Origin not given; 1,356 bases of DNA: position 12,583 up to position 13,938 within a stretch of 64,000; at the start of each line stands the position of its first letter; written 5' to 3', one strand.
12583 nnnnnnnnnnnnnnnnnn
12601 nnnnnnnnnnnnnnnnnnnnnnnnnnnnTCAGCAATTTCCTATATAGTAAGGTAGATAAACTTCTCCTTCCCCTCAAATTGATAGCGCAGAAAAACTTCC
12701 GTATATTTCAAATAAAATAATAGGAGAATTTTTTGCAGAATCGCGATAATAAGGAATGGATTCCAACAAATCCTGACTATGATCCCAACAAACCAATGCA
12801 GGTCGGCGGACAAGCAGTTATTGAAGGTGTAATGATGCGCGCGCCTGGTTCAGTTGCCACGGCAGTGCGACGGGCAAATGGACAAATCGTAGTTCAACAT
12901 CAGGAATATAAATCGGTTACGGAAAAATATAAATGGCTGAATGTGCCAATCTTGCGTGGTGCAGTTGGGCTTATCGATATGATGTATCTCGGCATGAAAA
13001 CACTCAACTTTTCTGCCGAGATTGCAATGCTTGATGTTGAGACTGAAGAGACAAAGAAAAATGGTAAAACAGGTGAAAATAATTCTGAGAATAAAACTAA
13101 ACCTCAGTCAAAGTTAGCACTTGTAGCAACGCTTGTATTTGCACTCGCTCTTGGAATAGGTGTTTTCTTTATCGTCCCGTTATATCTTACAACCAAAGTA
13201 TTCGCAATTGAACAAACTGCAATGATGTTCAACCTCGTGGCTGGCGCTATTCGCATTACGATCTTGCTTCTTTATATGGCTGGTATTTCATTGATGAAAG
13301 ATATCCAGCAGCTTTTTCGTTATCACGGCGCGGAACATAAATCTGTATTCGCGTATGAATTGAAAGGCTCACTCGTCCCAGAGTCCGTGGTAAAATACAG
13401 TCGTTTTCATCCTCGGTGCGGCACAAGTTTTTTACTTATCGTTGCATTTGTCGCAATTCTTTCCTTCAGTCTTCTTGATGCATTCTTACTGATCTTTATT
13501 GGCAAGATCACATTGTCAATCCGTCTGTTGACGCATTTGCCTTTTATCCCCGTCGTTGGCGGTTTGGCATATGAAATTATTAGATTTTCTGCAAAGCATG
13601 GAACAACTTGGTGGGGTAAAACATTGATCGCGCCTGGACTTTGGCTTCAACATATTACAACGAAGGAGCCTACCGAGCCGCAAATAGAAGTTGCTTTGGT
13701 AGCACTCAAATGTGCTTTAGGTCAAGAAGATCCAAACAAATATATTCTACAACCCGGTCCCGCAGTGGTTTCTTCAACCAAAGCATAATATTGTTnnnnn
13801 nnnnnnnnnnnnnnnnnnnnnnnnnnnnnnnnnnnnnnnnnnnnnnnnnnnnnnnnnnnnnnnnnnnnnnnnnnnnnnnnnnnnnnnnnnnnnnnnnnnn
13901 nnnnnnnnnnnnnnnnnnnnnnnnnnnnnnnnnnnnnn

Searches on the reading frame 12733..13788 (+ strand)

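Call 16: search_protein_families(library=pfam, proteins=[window:12733-13788:+], max_evalue=0.0001)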
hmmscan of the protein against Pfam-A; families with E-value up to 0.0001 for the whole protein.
window:12733-13788:+ (351 aa): 1 family
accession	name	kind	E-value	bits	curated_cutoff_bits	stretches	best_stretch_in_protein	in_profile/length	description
PF07136.16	DUF1385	-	3.9e-76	255.8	22.1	1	71-329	1-225/227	Protein of unknown function (DUF1385)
